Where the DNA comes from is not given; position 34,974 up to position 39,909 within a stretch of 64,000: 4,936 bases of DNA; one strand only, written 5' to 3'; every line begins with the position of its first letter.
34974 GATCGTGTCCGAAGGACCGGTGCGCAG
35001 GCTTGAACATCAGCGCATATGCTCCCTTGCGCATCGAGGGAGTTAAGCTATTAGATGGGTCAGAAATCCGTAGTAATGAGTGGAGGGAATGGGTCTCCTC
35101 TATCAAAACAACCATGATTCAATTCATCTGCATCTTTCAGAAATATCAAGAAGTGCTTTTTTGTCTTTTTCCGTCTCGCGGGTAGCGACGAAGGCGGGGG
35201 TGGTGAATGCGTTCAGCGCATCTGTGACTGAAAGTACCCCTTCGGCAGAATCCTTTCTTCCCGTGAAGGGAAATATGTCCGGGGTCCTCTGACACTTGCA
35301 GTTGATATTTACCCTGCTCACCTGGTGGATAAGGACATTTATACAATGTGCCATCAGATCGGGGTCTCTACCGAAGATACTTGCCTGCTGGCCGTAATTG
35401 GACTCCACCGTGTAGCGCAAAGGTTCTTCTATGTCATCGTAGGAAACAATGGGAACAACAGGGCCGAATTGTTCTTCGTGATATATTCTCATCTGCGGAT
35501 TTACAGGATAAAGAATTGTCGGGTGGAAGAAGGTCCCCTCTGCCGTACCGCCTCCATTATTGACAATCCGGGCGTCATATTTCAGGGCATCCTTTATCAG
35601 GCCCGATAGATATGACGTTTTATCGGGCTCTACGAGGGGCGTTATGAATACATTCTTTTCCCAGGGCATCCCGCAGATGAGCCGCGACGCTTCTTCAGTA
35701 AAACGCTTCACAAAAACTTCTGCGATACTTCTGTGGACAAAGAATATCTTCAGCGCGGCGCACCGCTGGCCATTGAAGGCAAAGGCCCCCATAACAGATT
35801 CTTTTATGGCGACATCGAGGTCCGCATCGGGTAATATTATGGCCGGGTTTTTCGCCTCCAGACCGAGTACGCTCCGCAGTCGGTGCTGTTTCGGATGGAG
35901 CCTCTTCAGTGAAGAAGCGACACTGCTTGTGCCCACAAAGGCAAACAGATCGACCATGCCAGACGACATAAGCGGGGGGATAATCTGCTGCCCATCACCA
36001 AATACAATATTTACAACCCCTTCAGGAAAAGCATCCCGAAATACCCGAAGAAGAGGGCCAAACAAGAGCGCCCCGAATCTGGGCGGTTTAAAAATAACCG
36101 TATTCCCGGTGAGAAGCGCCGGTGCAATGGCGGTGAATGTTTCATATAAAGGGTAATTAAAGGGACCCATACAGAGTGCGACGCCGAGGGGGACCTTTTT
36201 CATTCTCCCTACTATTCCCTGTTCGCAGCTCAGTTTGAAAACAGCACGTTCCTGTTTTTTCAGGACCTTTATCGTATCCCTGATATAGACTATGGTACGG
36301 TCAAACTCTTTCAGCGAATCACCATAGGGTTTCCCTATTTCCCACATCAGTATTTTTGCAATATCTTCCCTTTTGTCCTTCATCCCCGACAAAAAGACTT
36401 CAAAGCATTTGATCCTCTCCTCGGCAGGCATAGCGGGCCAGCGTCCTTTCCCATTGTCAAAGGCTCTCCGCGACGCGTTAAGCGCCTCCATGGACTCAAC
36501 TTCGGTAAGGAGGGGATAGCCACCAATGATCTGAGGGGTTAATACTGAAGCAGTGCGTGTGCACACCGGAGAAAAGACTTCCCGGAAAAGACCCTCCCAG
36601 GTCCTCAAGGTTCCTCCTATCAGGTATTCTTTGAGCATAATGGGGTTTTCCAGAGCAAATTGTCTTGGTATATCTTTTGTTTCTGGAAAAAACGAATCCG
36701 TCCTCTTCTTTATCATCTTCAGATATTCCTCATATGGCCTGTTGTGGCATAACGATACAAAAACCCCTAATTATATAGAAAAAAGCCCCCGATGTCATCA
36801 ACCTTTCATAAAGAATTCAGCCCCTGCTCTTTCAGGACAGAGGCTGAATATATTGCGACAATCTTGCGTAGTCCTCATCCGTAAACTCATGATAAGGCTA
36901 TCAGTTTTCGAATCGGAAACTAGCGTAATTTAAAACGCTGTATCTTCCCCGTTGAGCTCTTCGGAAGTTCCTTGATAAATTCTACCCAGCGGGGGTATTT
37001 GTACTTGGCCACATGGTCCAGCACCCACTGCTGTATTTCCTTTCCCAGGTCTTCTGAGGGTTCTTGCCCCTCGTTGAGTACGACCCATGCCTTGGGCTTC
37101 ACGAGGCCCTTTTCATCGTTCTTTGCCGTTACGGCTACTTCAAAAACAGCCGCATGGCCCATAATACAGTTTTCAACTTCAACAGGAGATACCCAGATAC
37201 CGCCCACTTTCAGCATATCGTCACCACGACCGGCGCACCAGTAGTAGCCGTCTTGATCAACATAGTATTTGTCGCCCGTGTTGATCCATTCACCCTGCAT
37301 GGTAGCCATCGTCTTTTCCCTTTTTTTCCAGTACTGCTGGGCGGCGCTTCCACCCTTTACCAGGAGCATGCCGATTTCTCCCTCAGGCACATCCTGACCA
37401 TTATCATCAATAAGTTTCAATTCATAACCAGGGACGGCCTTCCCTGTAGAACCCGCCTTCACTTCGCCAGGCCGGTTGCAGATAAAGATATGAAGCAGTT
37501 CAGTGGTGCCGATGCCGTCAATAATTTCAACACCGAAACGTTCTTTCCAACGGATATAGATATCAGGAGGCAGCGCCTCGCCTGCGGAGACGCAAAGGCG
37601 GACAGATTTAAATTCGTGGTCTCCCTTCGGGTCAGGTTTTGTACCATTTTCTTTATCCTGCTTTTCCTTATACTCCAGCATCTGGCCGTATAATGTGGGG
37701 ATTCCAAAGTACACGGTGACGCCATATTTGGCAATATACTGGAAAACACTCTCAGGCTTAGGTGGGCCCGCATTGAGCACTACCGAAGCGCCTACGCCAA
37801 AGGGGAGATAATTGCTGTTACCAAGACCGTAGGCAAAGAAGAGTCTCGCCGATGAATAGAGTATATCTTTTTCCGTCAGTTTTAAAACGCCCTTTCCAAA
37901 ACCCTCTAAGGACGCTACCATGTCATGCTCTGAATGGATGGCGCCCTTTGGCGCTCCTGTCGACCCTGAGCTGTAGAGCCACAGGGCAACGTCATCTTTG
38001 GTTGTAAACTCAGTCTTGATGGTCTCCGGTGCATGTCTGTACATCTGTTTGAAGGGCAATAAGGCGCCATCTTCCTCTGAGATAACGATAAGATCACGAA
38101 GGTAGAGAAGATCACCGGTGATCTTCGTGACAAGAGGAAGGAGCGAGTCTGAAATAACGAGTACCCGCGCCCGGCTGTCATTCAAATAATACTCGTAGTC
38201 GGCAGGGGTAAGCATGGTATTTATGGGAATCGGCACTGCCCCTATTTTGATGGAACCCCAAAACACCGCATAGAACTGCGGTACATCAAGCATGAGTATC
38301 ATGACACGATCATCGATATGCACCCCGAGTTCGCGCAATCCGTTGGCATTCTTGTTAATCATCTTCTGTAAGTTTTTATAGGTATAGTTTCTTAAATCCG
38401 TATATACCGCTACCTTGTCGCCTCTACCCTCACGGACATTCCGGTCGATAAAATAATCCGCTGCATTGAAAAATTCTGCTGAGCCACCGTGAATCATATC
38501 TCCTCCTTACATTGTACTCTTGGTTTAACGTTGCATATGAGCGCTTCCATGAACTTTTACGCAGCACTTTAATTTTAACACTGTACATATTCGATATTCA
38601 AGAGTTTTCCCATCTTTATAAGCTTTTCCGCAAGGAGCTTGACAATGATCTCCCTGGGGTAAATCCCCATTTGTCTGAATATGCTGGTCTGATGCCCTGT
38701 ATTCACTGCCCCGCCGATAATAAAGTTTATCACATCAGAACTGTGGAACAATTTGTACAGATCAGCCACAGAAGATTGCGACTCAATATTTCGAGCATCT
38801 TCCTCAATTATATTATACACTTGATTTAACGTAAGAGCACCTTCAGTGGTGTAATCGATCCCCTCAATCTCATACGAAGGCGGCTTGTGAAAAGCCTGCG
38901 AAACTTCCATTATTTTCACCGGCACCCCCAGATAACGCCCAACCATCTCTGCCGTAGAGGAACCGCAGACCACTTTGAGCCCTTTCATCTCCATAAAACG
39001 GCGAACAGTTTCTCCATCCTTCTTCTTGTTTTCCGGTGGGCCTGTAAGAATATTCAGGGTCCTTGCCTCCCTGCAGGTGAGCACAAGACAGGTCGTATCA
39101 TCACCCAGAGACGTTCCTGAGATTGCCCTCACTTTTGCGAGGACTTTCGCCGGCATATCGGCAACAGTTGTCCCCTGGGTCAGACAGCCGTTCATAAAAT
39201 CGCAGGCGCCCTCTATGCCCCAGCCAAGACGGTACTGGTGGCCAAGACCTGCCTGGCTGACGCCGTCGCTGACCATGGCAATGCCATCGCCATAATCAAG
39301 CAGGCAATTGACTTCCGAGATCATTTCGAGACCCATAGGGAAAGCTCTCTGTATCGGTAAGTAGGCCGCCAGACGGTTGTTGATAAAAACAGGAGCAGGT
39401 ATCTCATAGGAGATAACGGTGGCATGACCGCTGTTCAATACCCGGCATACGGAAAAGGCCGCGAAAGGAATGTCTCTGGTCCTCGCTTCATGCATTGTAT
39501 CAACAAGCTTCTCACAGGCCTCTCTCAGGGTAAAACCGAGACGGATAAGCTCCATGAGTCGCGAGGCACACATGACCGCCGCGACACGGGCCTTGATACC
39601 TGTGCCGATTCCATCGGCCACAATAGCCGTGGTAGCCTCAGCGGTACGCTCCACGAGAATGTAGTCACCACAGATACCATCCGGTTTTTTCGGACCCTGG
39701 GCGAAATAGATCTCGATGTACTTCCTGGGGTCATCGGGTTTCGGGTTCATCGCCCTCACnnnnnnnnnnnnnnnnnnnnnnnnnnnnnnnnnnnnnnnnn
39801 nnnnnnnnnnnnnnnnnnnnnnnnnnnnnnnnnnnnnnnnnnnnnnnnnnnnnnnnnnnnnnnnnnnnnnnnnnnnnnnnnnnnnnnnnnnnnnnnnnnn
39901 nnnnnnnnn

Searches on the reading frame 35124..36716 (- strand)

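Call 55: search_protein_families(library=pfam, proteins=[window:35124-36716:-], max_evalue=0.00001)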
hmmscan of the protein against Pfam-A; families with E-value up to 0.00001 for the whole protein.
window:35124-36716:- (530 aa): 1 family
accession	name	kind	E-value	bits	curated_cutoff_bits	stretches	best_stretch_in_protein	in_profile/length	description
PF00171.27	Aldedh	-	4.9e-99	332.4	23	1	60-507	16-458/461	Aldehyde dehydrogenase family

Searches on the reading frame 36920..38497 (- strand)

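Call 55: search_protein_families(library=pfam, proteins=[window:36920-38497:-], max_evalue=0.00001)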
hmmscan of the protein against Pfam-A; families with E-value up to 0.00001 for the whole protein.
window:36920-38497:- (525 aa): 2 families
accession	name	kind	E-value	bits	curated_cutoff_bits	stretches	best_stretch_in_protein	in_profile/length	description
PF00501.34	AMP-binding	-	1.9e-76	257.8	29.9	1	23-390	6-384/384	AMP-binding enzyme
PF13193.12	AMP-binding_C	-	4.9e-16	59.9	24.5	1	440-518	1-76/76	AMP-binding enzyme C-terminal domain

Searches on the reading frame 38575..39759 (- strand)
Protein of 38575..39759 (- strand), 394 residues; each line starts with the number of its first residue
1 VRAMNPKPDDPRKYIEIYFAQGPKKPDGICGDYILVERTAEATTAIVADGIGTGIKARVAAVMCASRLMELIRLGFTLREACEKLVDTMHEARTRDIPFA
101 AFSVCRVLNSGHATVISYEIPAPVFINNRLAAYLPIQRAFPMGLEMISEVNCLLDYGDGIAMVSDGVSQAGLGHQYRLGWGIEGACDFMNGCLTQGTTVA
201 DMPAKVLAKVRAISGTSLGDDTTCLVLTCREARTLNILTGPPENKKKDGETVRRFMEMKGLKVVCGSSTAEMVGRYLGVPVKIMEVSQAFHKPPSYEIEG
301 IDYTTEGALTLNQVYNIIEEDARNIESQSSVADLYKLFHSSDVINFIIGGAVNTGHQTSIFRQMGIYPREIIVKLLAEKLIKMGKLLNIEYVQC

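Call 55: search_protein_families(library=pfam, proteins=[window:38575-39759:-], max_evalue=0.00001)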
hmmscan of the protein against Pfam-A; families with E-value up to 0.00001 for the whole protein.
window:38575-39759:- (394 aa): 1 family
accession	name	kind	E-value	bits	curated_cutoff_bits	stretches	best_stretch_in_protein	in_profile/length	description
PF07228.17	SpoIIE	-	8.5e-16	58.9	25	1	43-228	5-190/192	Stage II sporulation protein E (SpoIIE)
